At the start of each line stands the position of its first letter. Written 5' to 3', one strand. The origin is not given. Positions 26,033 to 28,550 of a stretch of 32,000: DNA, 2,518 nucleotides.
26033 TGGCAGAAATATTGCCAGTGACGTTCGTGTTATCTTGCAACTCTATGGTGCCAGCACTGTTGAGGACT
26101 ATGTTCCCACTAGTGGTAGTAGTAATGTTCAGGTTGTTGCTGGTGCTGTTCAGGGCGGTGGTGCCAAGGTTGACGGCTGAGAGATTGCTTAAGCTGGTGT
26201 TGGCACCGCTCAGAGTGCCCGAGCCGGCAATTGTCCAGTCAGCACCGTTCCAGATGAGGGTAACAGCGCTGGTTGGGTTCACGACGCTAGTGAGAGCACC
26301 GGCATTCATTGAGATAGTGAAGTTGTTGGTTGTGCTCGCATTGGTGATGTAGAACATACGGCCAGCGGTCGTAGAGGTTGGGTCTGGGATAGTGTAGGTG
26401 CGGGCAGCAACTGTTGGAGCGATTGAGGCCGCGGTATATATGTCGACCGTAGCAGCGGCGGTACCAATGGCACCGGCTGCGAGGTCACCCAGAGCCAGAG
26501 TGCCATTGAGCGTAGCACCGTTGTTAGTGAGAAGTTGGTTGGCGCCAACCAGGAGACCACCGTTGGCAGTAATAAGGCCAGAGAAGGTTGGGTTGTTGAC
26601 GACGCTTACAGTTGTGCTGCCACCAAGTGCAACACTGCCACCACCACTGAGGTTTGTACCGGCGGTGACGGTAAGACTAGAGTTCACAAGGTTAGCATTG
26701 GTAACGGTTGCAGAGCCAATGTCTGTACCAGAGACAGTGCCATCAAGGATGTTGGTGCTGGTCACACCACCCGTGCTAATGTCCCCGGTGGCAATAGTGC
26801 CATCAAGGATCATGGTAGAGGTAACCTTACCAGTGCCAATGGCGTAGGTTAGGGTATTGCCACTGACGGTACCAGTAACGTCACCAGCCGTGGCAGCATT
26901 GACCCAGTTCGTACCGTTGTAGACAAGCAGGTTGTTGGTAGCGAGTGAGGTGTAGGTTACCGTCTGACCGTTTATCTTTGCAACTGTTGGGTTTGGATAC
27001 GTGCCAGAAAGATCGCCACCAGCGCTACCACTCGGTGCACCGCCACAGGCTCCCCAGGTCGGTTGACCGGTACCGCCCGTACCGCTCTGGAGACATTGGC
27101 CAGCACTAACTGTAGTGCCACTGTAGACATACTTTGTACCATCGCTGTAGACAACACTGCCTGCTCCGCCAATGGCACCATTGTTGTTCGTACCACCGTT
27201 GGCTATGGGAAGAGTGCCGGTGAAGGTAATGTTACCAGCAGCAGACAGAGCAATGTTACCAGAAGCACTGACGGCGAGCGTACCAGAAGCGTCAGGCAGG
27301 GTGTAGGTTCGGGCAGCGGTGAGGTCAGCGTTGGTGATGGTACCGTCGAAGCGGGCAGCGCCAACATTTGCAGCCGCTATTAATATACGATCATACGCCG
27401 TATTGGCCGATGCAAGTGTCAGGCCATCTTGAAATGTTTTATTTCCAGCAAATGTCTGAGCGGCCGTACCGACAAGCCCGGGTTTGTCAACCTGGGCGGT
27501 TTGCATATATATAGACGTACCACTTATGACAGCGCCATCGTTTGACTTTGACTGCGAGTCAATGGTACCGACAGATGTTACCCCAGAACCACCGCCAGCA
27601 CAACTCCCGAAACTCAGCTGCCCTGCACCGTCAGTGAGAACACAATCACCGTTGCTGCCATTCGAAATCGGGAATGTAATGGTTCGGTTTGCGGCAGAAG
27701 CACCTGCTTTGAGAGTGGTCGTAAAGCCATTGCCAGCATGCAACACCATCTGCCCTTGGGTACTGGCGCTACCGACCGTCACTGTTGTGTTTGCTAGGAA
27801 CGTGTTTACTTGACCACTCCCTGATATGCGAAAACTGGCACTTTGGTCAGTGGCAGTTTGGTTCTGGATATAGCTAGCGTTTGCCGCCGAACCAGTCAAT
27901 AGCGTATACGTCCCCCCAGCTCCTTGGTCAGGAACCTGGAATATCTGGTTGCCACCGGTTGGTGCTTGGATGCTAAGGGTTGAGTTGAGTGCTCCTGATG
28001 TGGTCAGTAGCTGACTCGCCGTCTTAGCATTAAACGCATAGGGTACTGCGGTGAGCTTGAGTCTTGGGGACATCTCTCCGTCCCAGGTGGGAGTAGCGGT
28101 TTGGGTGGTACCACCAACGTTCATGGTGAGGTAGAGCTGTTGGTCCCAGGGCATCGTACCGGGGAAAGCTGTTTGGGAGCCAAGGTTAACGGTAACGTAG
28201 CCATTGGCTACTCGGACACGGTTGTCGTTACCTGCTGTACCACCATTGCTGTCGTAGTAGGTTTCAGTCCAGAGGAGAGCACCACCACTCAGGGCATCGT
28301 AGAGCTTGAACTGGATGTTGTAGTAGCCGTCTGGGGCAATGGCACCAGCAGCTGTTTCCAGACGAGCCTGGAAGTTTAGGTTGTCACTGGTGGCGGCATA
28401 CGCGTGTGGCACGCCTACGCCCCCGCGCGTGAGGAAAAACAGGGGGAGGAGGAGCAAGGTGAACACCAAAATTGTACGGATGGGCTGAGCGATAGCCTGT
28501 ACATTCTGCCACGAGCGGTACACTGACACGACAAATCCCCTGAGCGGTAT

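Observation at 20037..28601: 2854-aa secreted mosaic protein combining phage-tail-fibre-like modules, a parallel beta-helix, an FN3-like module and a polyglycine domain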

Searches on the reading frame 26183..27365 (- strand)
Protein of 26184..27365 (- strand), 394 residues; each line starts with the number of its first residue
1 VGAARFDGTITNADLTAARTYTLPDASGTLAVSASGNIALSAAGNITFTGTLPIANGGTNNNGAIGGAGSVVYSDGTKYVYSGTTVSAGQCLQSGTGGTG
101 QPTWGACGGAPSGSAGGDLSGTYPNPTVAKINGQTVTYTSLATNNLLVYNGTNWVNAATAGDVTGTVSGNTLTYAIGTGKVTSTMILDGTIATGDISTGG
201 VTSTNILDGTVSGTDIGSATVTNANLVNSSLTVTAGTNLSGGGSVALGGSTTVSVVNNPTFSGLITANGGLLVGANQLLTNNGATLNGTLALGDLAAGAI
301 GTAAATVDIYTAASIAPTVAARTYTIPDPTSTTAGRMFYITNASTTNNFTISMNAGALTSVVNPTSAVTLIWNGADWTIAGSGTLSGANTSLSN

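Call 13: search_protein_families(library=pfam, proteins=[window:26184-27365:-], max_evalue=5)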
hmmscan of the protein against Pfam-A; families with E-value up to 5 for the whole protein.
seq(394 aa): 0 families

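Call 14: search_protein_families(library=phrogs, proteins=[window:26183-27365:-], max_evalue=0.1)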
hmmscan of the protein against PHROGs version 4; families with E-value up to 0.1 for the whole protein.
window:26183-27365:- (394 aa): 0 families

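Call 98: search_solved_structures(query=window:26183-27365:-, max_evalue=1)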
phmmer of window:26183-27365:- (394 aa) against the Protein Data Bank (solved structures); distinct sequences matched with E-value up to 1: 0.

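Call 100: search_dna_similar(query=window:26183-27365:-, collection=phages, mode=protein, max_evalue=0.001, max_rows=15)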
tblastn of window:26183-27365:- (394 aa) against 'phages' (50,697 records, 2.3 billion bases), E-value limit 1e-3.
No match.

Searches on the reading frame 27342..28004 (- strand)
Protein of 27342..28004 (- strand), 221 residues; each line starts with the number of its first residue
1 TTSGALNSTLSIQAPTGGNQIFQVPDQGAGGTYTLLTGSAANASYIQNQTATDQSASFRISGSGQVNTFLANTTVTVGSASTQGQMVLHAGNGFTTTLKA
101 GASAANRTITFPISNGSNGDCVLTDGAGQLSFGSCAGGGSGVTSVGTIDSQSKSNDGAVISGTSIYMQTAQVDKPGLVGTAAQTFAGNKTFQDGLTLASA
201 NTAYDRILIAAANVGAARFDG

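Call 13: search_protein_families(library=pfam, proteins=[window:27342-28004:-], max_evalue=5)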
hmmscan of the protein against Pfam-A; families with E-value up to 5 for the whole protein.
seq(221 aa): 2 families
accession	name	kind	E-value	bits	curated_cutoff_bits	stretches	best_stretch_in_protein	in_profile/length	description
PF22797.1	SlpA_D2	-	0.0031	18.5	24.5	1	39-114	27-97/102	SlpA domain II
PF19765.4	DUF6252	-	0.5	11.1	27.2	1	7-68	26-85/124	Family of unknown function (DUF6252)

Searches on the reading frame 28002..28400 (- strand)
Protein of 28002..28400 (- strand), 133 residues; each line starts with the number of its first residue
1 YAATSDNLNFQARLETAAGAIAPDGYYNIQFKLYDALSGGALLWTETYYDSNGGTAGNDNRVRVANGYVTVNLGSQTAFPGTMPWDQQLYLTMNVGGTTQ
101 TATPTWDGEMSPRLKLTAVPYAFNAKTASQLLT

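Call 13: search_protein_families(library=pfam, proteins=[window:28002-28394:-], max_evalue=5)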
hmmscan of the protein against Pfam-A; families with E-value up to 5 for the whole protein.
seq(131 aa): 0 families

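Call 82: search_protein_representatives(protein=window:28002-28400:-)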
Query: 133 residues. Proteins with E-value up to 0.001 (for the whole library): 5512; up to 1e-10: 1685; up to 1e-30: 415. The best 150 are listed.
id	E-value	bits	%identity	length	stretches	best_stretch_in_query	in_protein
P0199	1.8e-78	277.3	95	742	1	1-133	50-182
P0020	1.5e-73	261.4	92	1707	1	1-131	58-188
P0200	4.5e-64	230.7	82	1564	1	2-133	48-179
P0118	6.8e-59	214.0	77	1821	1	2-125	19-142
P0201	2.1e-57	209.1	75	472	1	2-126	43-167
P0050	3.2e-57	208.6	58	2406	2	2-129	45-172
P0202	4.7e-57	208.0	77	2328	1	2-133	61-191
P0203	6.9e-57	207.5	55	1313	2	2-126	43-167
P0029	9.2e-57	207.1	74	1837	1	1-130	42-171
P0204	2.1e-56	205.9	76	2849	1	2-129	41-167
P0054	4.6e-56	204.8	76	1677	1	2-126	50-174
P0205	4.9e-56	204.8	73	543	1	2-125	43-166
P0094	6.3e-56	204.4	77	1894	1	3-130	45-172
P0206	8.0e-56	204.1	74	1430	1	2-128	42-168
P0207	1.1e-55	203.6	73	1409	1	1-131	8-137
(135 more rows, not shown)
